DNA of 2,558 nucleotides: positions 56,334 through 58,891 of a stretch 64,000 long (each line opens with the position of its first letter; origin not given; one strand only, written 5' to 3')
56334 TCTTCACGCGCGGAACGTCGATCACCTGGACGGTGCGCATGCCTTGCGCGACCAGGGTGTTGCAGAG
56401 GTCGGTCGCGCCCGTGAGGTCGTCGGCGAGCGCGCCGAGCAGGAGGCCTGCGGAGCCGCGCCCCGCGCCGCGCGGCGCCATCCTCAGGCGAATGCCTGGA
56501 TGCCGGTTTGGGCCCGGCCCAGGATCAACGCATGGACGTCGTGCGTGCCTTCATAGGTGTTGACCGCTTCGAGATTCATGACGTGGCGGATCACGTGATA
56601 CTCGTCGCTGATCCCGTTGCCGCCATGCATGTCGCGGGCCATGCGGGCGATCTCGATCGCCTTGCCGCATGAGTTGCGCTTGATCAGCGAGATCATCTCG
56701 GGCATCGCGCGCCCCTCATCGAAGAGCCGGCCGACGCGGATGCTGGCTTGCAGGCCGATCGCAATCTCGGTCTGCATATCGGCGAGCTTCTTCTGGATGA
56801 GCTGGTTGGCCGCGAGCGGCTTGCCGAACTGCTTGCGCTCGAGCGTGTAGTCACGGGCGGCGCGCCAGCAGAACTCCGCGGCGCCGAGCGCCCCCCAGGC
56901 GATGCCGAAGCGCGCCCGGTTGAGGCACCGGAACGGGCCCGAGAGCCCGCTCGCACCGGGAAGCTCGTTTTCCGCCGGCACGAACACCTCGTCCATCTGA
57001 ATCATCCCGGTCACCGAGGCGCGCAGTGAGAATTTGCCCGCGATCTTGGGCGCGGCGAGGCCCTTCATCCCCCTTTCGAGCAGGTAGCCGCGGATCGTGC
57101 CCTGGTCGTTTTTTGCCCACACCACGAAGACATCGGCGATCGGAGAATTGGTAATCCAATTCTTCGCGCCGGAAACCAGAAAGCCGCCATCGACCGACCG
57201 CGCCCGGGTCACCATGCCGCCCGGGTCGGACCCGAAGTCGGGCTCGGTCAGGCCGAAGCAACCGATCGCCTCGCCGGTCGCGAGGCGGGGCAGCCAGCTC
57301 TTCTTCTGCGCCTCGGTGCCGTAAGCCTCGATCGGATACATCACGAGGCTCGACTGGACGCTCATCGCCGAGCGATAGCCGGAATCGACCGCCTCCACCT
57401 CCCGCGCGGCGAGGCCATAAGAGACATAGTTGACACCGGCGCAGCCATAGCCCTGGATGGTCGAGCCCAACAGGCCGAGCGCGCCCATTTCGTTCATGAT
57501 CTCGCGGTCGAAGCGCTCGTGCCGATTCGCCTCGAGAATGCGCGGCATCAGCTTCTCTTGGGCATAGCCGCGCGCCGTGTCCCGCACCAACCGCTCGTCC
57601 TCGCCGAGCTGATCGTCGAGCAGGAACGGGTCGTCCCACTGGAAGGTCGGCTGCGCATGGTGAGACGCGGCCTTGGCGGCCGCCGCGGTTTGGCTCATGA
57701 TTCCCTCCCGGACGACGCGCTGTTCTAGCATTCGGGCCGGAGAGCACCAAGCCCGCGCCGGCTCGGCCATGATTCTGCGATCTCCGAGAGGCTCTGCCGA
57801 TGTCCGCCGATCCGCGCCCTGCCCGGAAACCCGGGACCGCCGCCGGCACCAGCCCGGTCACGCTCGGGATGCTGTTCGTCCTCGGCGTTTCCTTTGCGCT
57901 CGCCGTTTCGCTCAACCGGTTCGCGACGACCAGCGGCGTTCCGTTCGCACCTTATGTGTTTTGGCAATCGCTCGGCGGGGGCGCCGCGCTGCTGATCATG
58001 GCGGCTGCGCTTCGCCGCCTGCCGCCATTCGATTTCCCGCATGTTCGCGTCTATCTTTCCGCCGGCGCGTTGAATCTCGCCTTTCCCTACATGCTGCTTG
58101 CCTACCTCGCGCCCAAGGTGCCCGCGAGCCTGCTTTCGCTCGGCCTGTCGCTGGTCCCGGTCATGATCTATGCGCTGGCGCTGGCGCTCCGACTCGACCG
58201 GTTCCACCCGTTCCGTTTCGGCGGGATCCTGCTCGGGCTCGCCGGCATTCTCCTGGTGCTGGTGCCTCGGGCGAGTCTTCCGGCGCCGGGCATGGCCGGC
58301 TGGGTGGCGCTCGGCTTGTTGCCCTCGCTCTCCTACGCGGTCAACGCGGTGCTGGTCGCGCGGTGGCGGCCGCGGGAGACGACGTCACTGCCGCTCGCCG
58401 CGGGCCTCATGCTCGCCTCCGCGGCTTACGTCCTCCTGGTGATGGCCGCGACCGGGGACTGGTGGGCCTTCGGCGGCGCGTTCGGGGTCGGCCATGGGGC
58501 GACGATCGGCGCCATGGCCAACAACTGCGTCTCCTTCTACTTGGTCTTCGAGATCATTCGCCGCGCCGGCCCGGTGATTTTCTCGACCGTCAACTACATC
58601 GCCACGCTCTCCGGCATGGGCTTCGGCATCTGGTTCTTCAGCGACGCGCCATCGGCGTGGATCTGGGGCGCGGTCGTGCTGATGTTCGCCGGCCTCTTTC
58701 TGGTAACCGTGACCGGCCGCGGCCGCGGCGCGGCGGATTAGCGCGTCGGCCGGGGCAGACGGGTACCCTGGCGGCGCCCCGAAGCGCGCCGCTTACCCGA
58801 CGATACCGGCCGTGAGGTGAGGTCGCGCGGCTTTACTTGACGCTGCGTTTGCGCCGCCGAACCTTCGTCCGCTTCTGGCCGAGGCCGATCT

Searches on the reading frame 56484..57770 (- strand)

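Call 36: search_protein_families(library=pfam, proteins=[window:56484-57770:-])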
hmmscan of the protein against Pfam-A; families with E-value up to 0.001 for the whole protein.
window:56484-57770:- (428 aa): 4 families
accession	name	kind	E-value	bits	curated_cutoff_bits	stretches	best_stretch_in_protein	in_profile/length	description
PF02771.21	Acyl-CoA_dh_N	-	4.4e-34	117.7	22.9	1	57-167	2-113/113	Acyl-CoA dehydrogenase, N-terminal domain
PF00441.29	Acyl-CoA_dh_1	-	1.1e-29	104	22.4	1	275-420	3-148/150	Acyl-CoA dehydrogenase, C-terminal domain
PF02770.24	Acyl-CoA_dh_M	-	6.7e-18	65.1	33.3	1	171-262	1-97/97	Acyl-CoA dehydrogenase, middle domain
PF08028.16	Acyl-CoA_dh_2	-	2.9e-08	34.5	22.7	1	289-409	2-132/134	Acyl-CoA dehydrogenase, C-terminal domain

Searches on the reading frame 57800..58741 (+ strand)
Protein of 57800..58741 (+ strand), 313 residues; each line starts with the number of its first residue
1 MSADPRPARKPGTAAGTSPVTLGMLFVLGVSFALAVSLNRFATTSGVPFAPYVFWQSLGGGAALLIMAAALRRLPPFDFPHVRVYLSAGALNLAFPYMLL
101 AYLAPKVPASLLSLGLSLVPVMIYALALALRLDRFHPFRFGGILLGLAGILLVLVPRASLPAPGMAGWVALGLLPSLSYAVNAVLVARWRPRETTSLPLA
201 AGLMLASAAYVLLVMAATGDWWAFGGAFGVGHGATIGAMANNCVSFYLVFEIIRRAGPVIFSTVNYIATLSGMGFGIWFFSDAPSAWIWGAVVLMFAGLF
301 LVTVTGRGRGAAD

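Call 4: search_protein_families(library=pfam, proteins=[window:57800-58741:+])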
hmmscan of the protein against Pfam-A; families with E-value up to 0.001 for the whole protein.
window:57800-58741:+ (313 aa): 1 family
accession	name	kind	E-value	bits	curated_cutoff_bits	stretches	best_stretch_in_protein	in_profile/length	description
PF00892.27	EamA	-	1e-13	52.1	28.2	2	24-154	4-134/135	EamA-like transporter family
